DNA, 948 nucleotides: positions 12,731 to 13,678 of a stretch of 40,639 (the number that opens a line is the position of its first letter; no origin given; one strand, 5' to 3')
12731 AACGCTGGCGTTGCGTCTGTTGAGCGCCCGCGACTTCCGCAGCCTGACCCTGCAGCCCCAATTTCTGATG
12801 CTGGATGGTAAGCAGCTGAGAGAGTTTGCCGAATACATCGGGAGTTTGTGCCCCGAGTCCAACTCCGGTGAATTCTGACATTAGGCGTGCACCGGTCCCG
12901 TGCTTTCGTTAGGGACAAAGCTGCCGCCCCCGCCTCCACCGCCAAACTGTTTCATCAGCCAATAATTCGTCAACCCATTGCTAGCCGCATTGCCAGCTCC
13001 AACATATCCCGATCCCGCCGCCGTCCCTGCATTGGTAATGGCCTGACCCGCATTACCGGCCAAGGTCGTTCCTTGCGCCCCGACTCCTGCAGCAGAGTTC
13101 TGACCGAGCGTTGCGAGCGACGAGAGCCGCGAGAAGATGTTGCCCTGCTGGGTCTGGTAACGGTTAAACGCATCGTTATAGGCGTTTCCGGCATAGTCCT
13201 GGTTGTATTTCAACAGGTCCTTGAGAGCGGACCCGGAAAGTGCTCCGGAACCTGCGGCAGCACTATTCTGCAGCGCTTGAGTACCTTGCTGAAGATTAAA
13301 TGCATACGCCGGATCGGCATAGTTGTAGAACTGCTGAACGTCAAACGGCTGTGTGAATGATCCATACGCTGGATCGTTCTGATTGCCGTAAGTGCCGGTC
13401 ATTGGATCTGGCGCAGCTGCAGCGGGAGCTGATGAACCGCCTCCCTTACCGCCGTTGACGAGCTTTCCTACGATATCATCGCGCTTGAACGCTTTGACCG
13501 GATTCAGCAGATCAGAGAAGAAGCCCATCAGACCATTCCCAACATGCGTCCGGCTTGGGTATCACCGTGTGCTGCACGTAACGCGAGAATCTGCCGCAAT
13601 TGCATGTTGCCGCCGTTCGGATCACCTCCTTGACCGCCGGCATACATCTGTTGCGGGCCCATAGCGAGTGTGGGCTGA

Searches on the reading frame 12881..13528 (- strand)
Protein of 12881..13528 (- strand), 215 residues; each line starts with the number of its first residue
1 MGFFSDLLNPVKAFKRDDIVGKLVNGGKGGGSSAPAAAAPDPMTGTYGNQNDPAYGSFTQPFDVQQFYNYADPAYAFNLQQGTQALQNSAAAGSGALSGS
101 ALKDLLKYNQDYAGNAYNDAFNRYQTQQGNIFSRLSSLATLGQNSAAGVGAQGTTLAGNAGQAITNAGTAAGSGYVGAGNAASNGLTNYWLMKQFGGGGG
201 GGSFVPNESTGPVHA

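Call 56: search_protein_families(library=phrogs, proteins=[window:12881-13528:-], max_evalue=0.01)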
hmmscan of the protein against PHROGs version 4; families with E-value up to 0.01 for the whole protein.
window:12881-13528:- (215 aa): 1 family
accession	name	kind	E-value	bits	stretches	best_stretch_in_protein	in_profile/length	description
phrog_598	-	DNA, RNA and nucleotide metabolism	3.9e-15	57.2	1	59-199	78-205/240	DNA ejection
